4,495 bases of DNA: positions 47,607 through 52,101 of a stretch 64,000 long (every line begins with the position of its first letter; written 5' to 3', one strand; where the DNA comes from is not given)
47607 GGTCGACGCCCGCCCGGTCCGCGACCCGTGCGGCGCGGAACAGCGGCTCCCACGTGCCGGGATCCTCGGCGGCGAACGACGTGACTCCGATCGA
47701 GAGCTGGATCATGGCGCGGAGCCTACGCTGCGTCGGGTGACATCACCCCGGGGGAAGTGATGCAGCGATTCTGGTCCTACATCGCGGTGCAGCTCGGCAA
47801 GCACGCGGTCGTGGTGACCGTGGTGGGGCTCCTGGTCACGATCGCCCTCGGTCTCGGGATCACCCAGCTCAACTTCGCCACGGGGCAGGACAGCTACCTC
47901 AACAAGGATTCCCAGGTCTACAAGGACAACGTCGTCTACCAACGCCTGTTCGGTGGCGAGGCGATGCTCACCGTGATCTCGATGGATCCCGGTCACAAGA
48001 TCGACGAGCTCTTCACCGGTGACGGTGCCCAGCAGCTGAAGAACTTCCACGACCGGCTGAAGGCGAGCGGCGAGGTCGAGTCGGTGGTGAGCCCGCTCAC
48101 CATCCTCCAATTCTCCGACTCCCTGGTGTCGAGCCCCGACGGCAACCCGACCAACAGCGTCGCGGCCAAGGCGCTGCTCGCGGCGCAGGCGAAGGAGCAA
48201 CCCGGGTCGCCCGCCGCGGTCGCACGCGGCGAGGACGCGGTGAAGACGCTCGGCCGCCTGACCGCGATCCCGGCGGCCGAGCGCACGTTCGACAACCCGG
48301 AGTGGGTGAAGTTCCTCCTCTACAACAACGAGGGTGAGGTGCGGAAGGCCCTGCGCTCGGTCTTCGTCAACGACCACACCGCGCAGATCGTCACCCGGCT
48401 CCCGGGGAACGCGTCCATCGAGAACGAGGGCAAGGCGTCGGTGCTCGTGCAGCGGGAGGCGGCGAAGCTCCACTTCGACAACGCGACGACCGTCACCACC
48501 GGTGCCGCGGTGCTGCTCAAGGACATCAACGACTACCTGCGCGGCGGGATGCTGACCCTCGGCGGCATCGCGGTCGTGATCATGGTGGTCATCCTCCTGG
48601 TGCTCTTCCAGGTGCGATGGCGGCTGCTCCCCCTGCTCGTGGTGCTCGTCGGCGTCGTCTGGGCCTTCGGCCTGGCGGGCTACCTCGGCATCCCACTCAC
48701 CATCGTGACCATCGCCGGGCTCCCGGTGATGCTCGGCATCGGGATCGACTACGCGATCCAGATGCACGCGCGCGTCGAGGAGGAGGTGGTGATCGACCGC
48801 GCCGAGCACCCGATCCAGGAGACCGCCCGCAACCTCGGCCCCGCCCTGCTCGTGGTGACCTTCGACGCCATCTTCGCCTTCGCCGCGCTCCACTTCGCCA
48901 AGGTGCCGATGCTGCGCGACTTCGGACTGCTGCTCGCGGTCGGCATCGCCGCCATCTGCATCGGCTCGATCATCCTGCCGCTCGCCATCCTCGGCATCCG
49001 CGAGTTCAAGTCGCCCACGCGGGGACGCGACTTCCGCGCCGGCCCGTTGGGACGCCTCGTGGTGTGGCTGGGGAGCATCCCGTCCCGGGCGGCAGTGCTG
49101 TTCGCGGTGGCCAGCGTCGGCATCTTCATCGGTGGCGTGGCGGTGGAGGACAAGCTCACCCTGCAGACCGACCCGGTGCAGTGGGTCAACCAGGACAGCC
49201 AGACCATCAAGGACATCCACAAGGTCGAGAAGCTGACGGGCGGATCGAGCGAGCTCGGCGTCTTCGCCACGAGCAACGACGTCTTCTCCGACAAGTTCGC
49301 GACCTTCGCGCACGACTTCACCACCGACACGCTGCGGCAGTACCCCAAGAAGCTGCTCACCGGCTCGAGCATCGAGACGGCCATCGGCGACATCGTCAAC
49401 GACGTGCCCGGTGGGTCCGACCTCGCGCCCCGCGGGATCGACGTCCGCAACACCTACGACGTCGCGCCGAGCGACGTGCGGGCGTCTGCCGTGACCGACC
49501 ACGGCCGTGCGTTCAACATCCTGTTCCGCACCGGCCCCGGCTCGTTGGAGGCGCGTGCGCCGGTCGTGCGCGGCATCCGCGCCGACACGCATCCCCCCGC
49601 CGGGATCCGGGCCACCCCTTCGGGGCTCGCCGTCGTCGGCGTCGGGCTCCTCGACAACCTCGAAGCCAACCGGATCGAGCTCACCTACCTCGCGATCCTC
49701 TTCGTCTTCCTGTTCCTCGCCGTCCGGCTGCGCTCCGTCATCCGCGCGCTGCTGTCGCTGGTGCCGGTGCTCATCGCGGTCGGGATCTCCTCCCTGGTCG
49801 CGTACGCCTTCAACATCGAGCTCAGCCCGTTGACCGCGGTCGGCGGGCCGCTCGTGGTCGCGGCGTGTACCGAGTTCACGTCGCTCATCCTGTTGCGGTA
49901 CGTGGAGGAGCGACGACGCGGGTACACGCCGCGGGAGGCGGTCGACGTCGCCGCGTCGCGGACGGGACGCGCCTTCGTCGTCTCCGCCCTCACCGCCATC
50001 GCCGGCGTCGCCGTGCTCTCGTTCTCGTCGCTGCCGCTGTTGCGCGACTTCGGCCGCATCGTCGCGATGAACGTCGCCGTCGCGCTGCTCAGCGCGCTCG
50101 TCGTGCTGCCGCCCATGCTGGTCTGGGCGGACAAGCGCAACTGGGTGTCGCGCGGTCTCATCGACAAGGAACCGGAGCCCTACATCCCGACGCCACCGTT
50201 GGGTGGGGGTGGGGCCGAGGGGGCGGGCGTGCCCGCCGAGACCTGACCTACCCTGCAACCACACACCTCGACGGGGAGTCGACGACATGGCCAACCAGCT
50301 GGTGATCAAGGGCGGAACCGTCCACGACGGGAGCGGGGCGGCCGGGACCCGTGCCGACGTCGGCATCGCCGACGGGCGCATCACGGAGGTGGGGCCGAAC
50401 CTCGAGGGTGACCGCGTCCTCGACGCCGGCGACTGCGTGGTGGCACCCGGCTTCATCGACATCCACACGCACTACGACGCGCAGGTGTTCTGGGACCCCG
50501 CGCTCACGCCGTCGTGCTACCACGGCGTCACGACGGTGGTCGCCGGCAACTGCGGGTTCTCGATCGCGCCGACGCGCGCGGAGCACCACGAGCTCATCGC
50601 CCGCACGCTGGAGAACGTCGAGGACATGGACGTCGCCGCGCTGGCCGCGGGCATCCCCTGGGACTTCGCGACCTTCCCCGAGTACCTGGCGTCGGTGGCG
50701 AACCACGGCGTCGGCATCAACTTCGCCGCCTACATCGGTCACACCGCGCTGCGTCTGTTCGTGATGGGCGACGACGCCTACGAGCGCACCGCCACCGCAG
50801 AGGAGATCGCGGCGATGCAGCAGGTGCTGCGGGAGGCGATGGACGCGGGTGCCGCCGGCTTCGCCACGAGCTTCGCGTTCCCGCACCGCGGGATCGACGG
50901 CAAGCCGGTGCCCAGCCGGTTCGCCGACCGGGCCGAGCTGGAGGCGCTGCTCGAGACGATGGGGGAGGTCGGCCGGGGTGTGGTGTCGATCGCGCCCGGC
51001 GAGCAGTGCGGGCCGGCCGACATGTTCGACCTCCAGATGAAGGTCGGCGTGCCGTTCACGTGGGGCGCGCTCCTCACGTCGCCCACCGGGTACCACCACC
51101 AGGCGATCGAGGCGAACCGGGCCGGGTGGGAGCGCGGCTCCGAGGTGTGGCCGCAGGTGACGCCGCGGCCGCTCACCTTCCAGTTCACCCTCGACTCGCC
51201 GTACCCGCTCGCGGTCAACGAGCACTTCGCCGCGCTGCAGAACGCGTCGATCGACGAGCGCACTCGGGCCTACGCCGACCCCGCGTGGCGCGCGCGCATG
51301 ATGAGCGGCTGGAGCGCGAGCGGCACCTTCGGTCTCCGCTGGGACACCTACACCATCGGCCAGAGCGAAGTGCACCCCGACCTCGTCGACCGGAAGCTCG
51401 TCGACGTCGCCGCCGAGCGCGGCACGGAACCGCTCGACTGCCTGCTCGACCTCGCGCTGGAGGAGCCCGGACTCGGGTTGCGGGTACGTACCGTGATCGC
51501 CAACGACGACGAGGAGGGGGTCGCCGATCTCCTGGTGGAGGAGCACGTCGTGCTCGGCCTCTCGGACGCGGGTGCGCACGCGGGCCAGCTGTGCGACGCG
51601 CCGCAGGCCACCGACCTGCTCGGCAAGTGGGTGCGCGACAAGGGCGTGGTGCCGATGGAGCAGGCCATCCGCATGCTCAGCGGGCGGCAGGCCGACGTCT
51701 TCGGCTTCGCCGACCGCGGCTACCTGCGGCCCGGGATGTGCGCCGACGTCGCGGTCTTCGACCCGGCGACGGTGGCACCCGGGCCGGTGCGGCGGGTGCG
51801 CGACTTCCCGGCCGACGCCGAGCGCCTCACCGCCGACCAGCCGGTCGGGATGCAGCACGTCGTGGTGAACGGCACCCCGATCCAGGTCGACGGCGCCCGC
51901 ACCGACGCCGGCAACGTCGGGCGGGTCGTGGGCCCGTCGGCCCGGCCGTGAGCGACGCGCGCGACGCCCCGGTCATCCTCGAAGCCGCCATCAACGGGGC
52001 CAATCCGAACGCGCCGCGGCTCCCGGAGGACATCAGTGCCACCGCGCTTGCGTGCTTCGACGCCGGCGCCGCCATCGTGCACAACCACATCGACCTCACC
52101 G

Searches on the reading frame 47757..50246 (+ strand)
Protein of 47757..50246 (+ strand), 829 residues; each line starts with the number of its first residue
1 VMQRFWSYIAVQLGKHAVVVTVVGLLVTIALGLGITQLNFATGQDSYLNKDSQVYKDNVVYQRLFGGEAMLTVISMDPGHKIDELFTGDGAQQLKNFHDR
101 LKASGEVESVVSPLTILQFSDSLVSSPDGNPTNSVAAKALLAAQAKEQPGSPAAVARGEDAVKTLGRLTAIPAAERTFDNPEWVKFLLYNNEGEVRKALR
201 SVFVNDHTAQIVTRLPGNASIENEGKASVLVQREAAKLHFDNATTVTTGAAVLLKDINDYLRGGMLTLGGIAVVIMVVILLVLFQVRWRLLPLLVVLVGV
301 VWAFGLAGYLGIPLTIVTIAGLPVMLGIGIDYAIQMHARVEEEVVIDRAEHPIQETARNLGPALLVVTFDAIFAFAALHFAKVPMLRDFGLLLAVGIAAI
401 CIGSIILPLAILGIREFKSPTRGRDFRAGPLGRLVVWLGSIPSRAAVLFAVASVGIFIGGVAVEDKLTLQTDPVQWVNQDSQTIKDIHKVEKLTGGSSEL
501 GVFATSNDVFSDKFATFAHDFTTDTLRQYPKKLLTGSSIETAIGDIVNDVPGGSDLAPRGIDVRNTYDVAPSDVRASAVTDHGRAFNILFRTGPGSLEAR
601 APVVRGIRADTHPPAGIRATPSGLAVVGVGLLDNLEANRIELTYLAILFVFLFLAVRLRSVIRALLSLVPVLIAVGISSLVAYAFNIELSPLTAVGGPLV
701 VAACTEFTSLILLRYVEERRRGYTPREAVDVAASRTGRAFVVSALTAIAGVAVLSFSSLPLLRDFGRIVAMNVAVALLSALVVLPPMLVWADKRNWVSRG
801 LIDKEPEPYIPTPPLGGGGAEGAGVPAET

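Call 72: search_protein_families(library=pfam, proteins=[window:47757-50246:+], max_evalue=0.0001)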
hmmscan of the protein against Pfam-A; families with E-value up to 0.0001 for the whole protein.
window:47757-50246:+ (829 aa): 3 families
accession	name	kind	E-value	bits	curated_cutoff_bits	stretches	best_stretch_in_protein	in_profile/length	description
PF03176.21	MMPL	-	4.5e-40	138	20.5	2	567-797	68-308/333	MMPL family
PF12349.14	Sterol-sensing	-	2.6e-08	34.3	22.3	1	292-414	12-135/153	Sterol-sensing domain of SREBP cleavage-activation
PF02355.23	SecD_SecF_C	-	1.9e-06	27.9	20.5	1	270-411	38-182/189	Protein export membrane protein SecD/SecF, C-terminal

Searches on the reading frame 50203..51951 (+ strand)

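Call 72: search_protein_families(library=pfam, proteins=[window:50203-51951:+], max_evalue=0.0001)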
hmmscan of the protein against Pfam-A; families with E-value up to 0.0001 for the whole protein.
window:50203-51951:+ (582 aa): 2 families
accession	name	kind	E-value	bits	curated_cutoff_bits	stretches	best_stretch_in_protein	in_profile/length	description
PF07969.17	Amidohydro_3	-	3.7e-27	96.4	29.7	1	71-559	1-470/472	Amidohydrolase family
PF01979.26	Amidohydro_1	-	2.6e-08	34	25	0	79-210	1-145/345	Amidohydrolase family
